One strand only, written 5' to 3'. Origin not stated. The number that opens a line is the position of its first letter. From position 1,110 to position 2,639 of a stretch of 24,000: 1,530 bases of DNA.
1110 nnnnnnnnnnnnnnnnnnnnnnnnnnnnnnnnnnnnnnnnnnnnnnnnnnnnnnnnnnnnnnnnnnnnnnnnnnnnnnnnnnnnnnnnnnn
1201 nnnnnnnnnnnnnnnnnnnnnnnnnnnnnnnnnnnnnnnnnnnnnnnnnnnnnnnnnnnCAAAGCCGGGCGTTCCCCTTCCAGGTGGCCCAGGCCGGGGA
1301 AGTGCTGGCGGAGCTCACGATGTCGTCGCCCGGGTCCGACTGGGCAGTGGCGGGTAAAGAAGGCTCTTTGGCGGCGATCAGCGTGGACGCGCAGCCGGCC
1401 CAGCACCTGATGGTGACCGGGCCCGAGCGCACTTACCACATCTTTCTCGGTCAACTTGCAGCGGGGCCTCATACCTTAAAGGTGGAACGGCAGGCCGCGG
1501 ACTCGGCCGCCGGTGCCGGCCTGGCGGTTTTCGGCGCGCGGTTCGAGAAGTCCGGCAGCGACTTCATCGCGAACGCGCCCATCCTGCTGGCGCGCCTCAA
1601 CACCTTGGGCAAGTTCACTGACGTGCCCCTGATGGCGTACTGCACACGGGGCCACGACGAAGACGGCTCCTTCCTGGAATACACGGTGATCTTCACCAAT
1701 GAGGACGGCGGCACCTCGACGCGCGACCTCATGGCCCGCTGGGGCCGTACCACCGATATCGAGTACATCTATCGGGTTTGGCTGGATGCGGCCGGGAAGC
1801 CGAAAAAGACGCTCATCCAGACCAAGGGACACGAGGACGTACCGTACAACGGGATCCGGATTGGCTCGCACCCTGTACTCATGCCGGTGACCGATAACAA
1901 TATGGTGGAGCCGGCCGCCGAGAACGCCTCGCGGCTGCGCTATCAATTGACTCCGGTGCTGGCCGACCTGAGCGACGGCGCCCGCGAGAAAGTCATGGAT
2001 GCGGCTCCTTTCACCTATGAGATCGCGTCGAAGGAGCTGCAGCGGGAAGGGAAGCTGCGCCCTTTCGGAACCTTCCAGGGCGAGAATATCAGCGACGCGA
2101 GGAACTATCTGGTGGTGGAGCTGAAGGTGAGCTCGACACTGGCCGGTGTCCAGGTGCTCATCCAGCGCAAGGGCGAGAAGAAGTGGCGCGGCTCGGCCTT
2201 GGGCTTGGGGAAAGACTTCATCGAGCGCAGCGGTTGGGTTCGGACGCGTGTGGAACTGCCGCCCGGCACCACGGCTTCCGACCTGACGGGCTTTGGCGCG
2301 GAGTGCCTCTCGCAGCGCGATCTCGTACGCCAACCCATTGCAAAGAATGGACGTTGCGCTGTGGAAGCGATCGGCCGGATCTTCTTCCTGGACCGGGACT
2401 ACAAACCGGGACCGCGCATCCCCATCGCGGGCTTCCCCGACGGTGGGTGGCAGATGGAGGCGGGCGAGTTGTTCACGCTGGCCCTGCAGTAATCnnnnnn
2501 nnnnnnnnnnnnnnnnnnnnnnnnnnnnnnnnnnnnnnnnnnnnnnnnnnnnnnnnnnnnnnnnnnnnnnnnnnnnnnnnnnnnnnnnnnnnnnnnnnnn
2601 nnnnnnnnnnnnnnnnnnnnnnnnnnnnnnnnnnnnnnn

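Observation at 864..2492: Receiver domain fused through a signal-peptide-like helix to a large unassignable, presumably extracytoplasmic domain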

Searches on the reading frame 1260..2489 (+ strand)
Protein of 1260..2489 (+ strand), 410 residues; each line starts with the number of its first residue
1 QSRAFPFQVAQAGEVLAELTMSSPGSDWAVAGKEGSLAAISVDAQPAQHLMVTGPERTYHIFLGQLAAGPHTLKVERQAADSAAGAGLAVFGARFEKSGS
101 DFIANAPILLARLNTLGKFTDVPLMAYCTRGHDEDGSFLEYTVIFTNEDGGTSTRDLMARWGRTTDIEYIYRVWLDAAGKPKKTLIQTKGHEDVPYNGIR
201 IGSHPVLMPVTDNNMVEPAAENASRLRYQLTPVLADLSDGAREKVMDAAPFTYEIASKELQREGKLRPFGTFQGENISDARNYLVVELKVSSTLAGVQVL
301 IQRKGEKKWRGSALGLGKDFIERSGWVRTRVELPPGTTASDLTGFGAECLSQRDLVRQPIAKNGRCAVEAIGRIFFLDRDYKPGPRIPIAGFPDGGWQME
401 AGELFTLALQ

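Call 13: search_solved_structures(query=A2, max_evalue=10, show_alignments=2)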
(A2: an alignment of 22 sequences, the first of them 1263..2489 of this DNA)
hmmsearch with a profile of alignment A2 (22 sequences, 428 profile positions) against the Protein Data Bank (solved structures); distinct sequences matched with E-value up to 10: 0.

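Call 25: predict_structure(alignment_id=A2)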
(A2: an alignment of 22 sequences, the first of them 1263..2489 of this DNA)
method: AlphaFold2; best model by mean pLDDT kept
length: 409 residues; sequences in the alignment: 22
mean_pLDDT: 84.6   pTM: 0.84
mean pLDDT of the five models: 84.6, 83.9, 83.8, 83.5, 83.0
residues with pLDDT >= 90: 197; 70-90: 154; 50-70: 39; < 50: 19
segments of 3 or more residues with pLDDT < 50: 149-161, 314-317
pLDDT, mean of each block of 10 residues (from residue 1): 95 94 95 96 93 94 93 96 96 89 90 80 92 93 73 41 75 91 85 88 80 58 82 90 87 86 83 76 90 84 92 53 78 93 90 59 85 91 88 88 86
secondary structure, 60 per line:
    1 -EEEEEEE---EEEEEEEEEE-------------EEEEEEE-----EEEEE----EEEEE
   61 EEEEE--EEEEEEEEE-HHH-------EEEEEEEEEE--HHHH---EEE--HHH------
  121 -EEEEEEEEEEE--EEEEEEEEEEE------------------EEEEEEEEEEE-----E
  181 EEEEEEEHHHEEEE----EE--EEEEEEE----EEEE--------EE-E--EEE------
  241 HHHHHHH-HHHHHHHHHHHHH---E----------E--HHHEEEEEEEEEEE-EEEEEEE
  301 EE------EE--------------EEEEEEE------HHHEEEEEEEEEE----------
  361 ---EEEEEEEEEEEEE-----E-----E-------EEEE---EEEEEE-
elements in order: E2-8 E12-21 E35-41 E47-51 E56-65 E68-76 E88-97 H100-103 E107-109 E122-132 E135-145 E164-174 E180-187 E191-194 E203-209 E214-217 E232-234 H241-247 H249-261 E282-292 E294-302 E325-331 E341-350 E364-376 E396-399 E403-408

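Call 26: search_protein_representatives(alignment_id=A2)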
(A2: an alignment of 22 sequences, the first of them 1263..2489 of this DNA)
Query: 22 sequences, 428 profile positions. Proteins with E-value up to 0.001 (for the whole library): 1204; up to 1e-10: 822; up to 1e-30: 390. The best 150 are listed.
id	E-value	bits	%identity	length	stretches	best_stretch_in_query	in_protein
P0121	9.4e-195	663.5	-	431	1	3-424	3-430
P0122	2.6e-170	583.0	-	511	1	4-422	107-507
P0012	5.2e-169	578.7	-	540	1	7-423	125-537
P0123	1.5e-164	564.0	-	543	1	15-411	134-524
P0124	9.1e-161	551.5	-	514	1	6-425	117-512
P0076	8.1e-160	548.4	-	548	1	7-425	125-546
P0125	8.4e-158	541.7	-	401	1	6-424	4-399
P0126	1.1e-157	541.3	-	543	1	7-424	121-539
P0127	2.6e-156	536.8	-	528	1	5-423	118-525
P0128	7.6e-149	512.2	-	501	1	6-406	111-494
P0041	1.5e-148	511.2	-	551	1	7-424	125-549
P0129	3.4e-145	500.2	-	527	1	5-425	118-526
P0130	7.0e-145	499.1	-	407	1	7-422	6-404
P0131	7.2e-141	485.9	-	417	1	6-425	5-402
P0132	7.7e-141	485.8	-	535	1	4-424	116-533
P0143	5.6e-128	443.4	-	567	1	16-425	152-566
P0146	2.0e-122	425.1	-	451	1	11-425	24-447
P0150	4.1e-113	394.5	-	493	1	49-388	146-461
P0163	3.8e-100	351.7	-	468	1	17-412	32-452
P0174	6.3e-92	324.7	-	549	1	8-411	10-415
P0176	1.5e-91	323.4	-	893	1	20-403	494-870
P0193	2.1e-83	296.6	-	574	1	18-414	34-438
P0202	6.4e-80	285.1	-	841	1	14-401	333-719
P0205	8.1e-79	281.5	-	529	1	16-411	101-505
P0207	2.0e-78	280.2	-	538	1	12-402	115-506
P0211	3.8e-77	276.0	-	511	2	18-197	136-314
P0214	6.4e-77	275.2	-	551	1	17-401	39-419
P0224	1.6e-74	267.3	-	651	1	20-402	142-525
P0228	1.4e-73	264.2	-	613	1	50-419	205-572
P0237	3.1e-71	256.5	-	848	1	5-390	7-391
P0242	4.0e-68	246.2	-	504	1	29-408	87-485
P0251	1.7e-65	237.6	-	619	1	21-424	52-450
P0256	4.1e-65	236.3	-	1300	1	22-425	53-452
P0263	2.4e-63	230.5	-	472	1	16-414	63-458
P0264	2.5e-63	230.4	-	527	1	14-405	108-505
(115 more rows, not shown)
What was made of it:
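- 1260..2489 (+): Domain X, aa 133-542. It is extracytoplasmic and beta-rich, with three sub-domains: an N-terminal sandwich (about aa 134-232), a central conserved core (about aa 240-412) and a C-terminal sandwich (about aa 415-542). Family of 1204 clusters at 50% identity (call 26).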

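Call 28: search_protein_families(library=pfam, proteins=[P0176, P0202, P0237, P0256, P0224, P0228, P0251, P0193, P0174, P0214], max_evalue=0.01)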
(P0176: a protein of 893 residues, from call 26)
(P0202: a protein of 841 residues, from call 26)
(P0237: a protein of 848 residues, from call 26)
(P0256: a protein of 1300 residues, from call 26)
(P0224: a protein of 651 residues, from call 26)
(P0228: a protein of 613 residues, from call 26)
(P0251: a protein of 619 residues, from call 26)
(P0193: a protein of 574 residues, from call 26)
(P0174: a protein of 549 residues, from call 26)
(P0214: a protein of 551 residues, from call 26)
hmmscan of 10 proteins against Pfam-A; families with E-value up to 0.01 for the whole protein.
P0176 (893 aa): 2 families
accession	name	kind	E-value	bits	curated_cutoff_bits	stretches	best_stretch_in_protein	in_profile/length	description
PF02811.25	PHP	-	2.8e-06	28.2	26.4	1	183-219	1-39/164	PHP domain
PF06832.18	BiPBP_C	-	0.0006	20.1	26.8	0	418-473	35-85/90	Penicillin-Binding Protein C-terminus Family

P0202 (841 aa): 7 families
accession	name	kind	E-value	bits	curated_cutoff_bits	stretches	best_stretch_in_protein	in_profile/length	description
PF18962.6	Por_Secre_tail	-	1.5e-09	38.5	27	1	765-832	2-66/75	Secretion system C-terminal sorting domain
PF22544.2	HYDIN_VesB_CFA65-like_Ig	-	1.1e-08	35.7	25.5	1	227-316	5-95/100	HYDIN/CFA65/VesB-like, Ig-like domain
PF07610.17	DUF1573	-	5.9e-08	33.1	26.1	1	228-318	4-94/98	Protein of unknown function (DUF1573)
PF15780.11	ASH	-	2.6e-07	31.2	27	1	224-310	7-94/98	Abnormal spindle-like microcephaly-assoc'd, ASPM-SPD-2-Hydin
PF22073.2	Cep192_D4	-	2.5e-06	28.1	35.5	1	229-320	8-109/112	Cep192 domain 4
PF24507.1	Ig_CFAP65_4th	-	0.00045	21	27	1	261-320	17-74/76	CFAP65, fourth Ig-like domain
PF15902.12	Sortilin-Vps10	-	0.003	16.9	33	0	79-189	4-121/446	Sortilin, neurotensin receptor 3,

P0237 (848 aa): 1 family
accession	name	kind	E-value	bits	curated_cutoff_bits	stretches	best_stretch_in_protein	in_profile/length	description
PF00246.29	Peptidase_M14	-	1.2e-16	61.6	21.6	1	465-572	3-131/286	Zinc carboxypeptidase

P0256 (1300 aa): 2 families
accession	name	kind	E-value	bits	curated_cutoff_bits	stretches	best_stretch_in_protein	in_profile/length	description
PF02837.24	Glyco_hydro_2_N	-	2.2e-08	34.6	28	1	493-576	44-122/169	Glycosyl hydrolases family 2, sugar binding domain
PF22666.2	Glyco_hydro_2_N2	-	0.00051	20.6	27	1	515-558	49-93/167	Glycosyl hydrolase 2 galactose-binding domain-like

P0224 (651 aa): 11 families
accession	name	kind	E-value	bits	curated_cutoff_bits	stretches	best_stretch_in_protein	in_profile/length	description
PF18962.6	Por_Secre_tail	-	8.5e-12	45.6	27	1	573-648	2-74/75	Secretion system C-terminal sorting domain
PF15780.11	ASH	-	3.6e-09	37.1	27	1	33-111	12-92/98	Abnormal spindle-like microcephaly-assoc'd, ASPM-SPD-2-Hydin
PF22073.2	Cep192_D4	-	1.7e-08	35.1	35.5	1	33-123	9-109/112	Cep192 domain 4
PF22544.2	HYDIN_VesB_CFA65-like_Ig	-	2.8e-07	31.1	25.5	1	31-120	5-98/100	HYDIN/CFA65/VesB-like, Ig-like domain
PF13860.13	FlgD_ig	-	2.3e-06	27.9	27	1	583-633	14-70/79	FlgD Ig-like domain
PF07610.17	DUF1573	-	1.6e-05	25.3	26.1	1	35-115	8-89/98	Protein of unknown function (DUF1573)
PF24507.1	Ig_CFAP65_4th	-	2e-05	25.3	27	1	51-119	3-72/76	CFAP65, fourth Ig-like domain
PF12371.14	TMEM131_like_N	-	3.3e-05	24.5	28.8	1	30-107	3-82/84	Transmembrane protein 131-like N-terminal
PF22067.2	Cep192_D3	-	7.8e-05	23.1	27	1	42-123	15-97/99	Cep192 domain 3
PF25249.1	Ig_CFAP65_7th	-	0.0034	17.6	28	0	81-114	57-90/120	CFAP65, seventh Ig-like domain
PF13585.12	CHU_C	-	0.0095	16.5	27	0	580-638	17-72/86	CHU_C Type IX secretion signal domain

P0228 (613 aa): 0 families

P0251 (619 aa): 1 family
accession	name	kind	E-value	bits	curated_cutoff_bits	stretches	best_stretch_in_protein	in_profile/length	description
PF02837.24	Glyco_hydro_2_N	-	0.00028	21.3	28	1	493-553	46-106/169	Glycosyl hydrolases family 2, sugar binding domain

P0193 (574 aa): 1 family
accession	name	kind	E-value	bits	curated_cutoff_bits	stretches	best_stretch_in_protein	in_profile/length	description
PF13115.11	YtkA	-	0.0066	17.5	25.9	0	86-124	3-42/85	YtkA-like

P0174 (549 aa): 0 families

P0214 (551 aa): 3 families
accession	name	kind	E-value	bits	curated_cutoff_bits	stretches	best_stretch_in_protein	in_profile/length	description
PF13860.13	FlgD_ig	-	5.1e-10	39.6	27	1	476-538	12-75/79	FlgD Ig-like domain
PF18962.6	Por_Secre_tail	-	4.7e-06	27.2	27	1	468-548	2-74/75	Secretion system C-terminal sorting domain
PF13585.12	CHU_C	-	0.0027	18.2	27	1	487-546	28-81/86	CHU_C Type IX secretion signal domain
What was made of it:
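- Distant members have T9SS sorting domains and Ig-like, GH2_N and M14 fusions (call 28).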

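Call 31: fold_search(model_id=the predicted structure, library=pdb)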
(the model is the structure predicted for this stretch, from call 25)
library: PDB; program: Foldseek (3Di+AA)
matches with E <= 10: 1075; with E <= 0.001: 4
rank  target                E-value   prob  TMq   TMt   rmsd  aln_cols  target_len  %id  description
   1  5g56                  1.4e-04  0.84  0.16  0.11  15.9       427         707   11  THE TETRA-MODULAR CELLULOSOMAL ARABINOXYLANASE CtXyl5A STRUCTURE AS REVEALED BY X-RAY CRYSTALLOGRAPHY (released 2016-06-29)
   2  6ncw_C                5.5e-04  0.72  0.14  0.11  17.6       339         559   10  Crystal structure of a GH2 beta-galacturonidase from Eisenbergiella tayi bound to glycerol (released 2019-02-20)
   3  6ncw_A                6.1e-04  0.99  0.15  0.11  13.2       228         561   12  Crystal structure of a GH2 beta-galacturonidase from Eisenbergiella tayi bound to glycerol (released 2019-02-20)
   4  3fl7                  7.6e-04  0.41  0.15  0.14  33.4       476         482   11  Crystal structure of the human ephrin A2 ectodomain (released 2009-01-27)
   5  7l2z_D                1.2e-03  0.25  0.15  0.10  23.7       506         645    9  Bacterial cellulose synthase BcsB hexamer (released 2021-03-24)
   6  6ncx_D                1.5e-03  0.99  0.15  0.11  12.0       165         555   13  Crystal structure of GH2 beta-galacturonidase from Eisenbergiella tayi bound to galacturonate (released 2019-02-20)
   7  6ncx_A                1.6e-03  0.95  0.15  0.12  13.2       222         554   12  Crystal structure of GH2 beta-galacturonidase from Eisenbergiella tayi bound to galacturonate (released 2019-02-20)
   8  9ju0_BBB              1.6e-03  0.92  0.21  0.11  15.5       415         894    7  C-terminally truncated dextran dextrinase bound with acarbose (released 2025-09-03)
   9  6ncw_B                1.6e-03  0.87  0.14  0.11  17.6       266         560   11  Crystal structure of a GH2 beta-galacturonidase from Eisenbergiella tayi bound to glycerol (released 2019-02-20)
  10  6uwi_A                1.6e-03  0.69  0.15  0.10  19.5       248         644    6  Crystal structure of the Clostridium difficile translocase CDTb (released 2020-01-22)
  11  6uwr_A                2.0e-03  0.33  0.12  0.08  24.5       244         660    7  Clostridium difficile binary toxin translocase CDTb in asymmetric tetradecamer conformation (released 2020-01-22)
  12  1olp_A                2.1e-03  1.00  0.20  0.21  11.8       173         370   13  Alpha Toxin from Clostridium Absonum (released 2003-10-23)
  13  6uwi_D                2.1e-03  0.72  0.15  0.10  19.6       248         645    6  Crystal structure of the Clostridium difficile translocase CDTb (released 2020-01-22)
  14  3st1                  2.4e-03  1.00  0.24  0.43   4.1       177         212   12  Crystal structure of Necrosis and Ethylene inducing Protein 2 from the causal agent of cocoa's Witches Broom disease (released 2011-11-02)
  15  6ncw_D                2.5e-03  0.98  0.14  0.11  12.4       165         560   13  Crystal structure of a GH2 beta-galacturonidase from Eisenbergiella tayi bound to glycerol (released 2019-02-20)
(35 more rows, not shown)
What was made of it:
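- Closest known: Carbohydrate-binding-module-like jelly rolls. Same: It aligns about 170 residues to NLP structures, with probability 1.0 and target TM-score 0.43-0.45 (call 31).
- Foldseek finds CBM6/CBM35-like sandwiches (call 31).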

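Call 36: search_protein_families(library=pfam, alignment_id=A2, max_evalue=5)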
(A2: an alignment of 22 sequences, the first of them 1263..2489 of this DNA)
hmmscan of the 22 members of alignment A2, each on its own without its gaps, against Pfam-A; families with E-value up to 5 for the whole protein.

A. member 1, window:1263-2489:+ (409 aa): 1 family
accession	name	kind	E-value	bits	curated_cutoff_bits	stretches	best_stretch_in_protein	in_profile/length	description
PF21454.2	MSP1_barrel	-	0.17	12.4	27.8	1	140-181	2-42/112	Major structural protein 1, jelly-roll domain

B. families by the number of members that match (of 22 scanned): 5 families
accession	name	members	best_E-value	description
PF21454.2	MSP1_barrel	2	0.17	Major structural protein 1, jelly-roll domain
PF16243.10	Sm_like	1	0.049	Sm_like domain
PF07296.16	TraP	1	0.2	TraP protein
PF22042.2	EF-G_D2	1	0.25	Elongation factor G domain 2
PF12477.13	TraW_N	1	2.8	Sex factor F TraW protein N terminal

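Call 37: search_protein_families(library=pfam, proteins=[P0228, P0174, P0121, P0146, P0163], max_evalue=0.1)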
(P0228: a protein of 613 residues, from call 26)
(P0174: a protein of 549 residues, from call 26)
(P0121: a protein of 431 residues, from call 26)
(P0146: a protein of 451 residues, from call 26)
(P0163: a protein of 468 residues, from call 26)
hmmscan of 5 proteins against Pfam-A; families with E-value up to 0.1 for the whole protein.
P0228 (613 aa): 0 families

P0174 (549 aa): 0 families

P0121 (431 aa): 0 families

P0146 (451 aa): 0 families

P0163 (468 aa): 0 families

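Call 45: find_related_loci(query=A2, collection=genome_contigs, flank=4000)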
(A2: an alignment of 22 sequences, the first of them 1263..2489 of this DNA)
Query A2 (409 aa) in genome_contigs; peptide patterns used: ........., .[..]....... (x = any residue, [..] = any of these).
499 stretches matched a pattern; 486 encode a relative of the query (tblastn E <= 1e-3); the best 80 are kept; 80 distinct loci.
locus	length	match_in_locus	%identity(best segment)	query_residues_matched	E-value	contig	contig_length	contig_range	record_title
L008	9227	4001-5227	92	1-409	0e+0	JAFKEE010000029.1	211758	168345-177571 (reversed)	MAG: Acidobacteria bacterium isolate SCN18_31_3_15_R4_B_62_15 SCN18_31_3_15_R4_B_scaffold_126, whole genome shotgun sequ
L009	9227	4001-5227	91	1-409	0e+0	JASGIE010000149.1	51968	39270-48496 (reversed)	MAG: Paludibaculum sp. isolate 5N274 JMF-2111-06-0005.ont.bin.274_155, whole genome shotgun sequence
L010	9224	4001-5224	92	2-409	0e+0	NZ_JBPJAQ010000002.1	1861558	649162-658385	Paludibaculum fermentans strain T20B24 2, whole genome shotgun sequence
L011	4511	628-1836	62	4-409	7e-180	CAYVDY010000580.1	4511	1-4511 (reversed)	MAG TPA_asm: uncultured Candidatus Solibacter sp. isolate SRP302447_co4_276 genome assembly, contig: NODE_53973_length_4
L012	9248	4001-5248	62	1-409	4e-170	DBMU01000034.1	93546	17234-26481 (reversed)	MAG TPA_asm: Bryobacterales bacterium UBA690 UBA690_contig_381, whole genome shotgun sequence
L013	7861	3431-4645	62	2-408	2e-169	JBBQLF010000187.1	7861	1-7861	MAG: Bryobacterales bacterium isolate Co_metawrap_518 Cmw_518_k141_2749717_length_7861_cov_6.9969, whole genome shotgun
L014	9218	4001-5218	62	1-409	5e-169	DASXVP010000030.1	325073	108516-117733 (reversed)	MAG TPA_asm: Paludibaculum sp. isolate SMAG_U4748 k141_197284, whole genome shotgun sequence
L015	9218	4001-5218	62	1-409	6e-169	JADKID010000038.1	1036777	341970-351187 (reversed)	MAG: Bryobacterales bacterium isolate Skiv_18-Q3-R9-52_BATAC.396 tig00287404-10-10361150, whole genome shotgun sequence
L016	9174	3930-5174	60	1-408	5e-166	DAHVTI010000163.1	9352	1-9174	MAG TPA_asm: Bryobacterales bacterium isolate clean682 k141_743689, whole genome shotgun sequence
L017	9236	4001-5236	57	1-408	2e-156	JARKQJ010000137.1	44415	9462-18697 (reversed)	MAG: Paludibaculum sp. isolate Reactor_maxbin.100 k141_18698, whole genome shotgun sequence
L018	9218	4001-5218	61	1-409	7e-152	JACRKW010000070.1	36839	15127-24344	MAG: Acidobacteria bacterium isolate NC_groundwater_1865_Pr3_B-0.1um_64_10 SR2-18-B1_coassembly_114303, whole genome sho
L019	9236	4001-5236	55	1-408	3e-150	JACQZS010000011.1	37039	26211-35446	MAG: Acidobacteria bacterium isolate NC_groundwater_1573_Pr3_B-0.1um_64_10 SR-2_scaffold_141_43266, whole genome shotgun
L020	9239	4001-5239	53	2-406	2e-141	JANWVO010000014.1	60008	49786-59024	MAG: Bryobacteraceae bacterium isolate SKYG119 k141_482924, whole genome shotgun sequence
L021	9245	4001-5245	52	1-407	2e-140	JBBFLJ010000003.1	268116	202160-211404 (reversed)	MAG: Bryobacteraceae bacterium isolate Uz-U4-22 NODE_3_length_268116_cov_6.898574, whole genome shotgun sequence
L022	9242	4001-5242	50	1-406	5e-139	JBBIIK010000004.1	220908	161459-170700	MAG: Acidobacteriota bacterium isolate SLS170214_bin_137 NODE_40_length_220908_cov_4.36205, whole genome shotgun sequenc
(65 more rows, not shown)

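Call 53: fold_search(model_id=the predicted structure, library=viral)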
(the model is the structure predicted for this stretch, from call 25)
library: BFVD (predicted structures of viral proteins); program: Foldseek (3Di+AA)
matches with E <= 10: 1248; with E <= 0.001: 27
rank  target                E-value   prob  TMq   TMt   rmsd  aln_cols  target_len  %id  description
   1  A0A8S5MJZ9            1.2e-05  0.91  0.17  0.15  24.3       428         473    9  Uncharacterized protein [Siphoviridae sp. ctrpg19]
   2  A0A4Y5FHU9            5.9e-05  0.60  0.14  0.05  25.4       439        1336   11  Baseplate protein [Lactobacillus phage 3-521]
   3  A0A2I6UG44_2          9.0e-05  0.72  0.17  0.06  43.6       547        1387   10  Uncharacterized protein [Salinibacter phage M8CC-19]
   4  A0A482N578            1.1e-04  1.00  0.19  0.47   3.7       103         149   16  (no name in the UniProt tables at hand)
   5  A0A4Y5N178            1.1e-04  0.87  0.19  0.15  33.4       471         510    9  Capsid and scaffold protein [Lactococcus phage CHPC971]
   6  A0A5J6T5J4            1.1e-04  0.72  0.17  0.06  27.1       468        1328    9  (no name in the UniProt tables at hand)
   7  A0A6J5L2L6            1.7e-04  0.57  0.12  0.15  21.4       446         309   11  Uncharacterized protein [uncultured Caudovirales phage]
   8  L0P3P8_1              1.9e-04  0.63  0.17  0.09  24.3       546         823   10  Putative host specificity protein [Streptococcus phage TP-J34]
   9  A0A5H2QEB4            2.1e-04  0.85  0.18  0.10  25.8       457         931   10  (no name in the UniProt tables at hand)
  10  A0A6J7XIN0            2.4e-04  0.44  0.16  0.16  37.9       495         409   11  Uncharacterized protein [uncultured Caudovirales phage]
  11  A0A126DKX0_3          2.5e-04  0.99  0.18  0.07  29.4       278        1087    8  (no name in the UniProt tables at hand)
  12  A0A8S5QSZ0            2.8e-04  0.80  0.19  0.08  37.8       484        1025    8  Tail protein [Siphoviridae sp. ctOWj17]
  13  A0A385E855            3.5e-04  0.21  0.12  0.04  26.7       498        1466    9  Minor structural protein [Bacillus phage Hobo]
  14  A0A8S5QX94            4.6e-04  0.57  0.16  0.17  52.2       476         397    9  Uncharacterized protein [Siphoviridae sp. ctoWO12]
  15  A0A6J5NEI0            4.6e-04  0.35  0.13  0.06  22.5       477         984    9  Uncharacterized protein [uncultured Caudovirales phage]
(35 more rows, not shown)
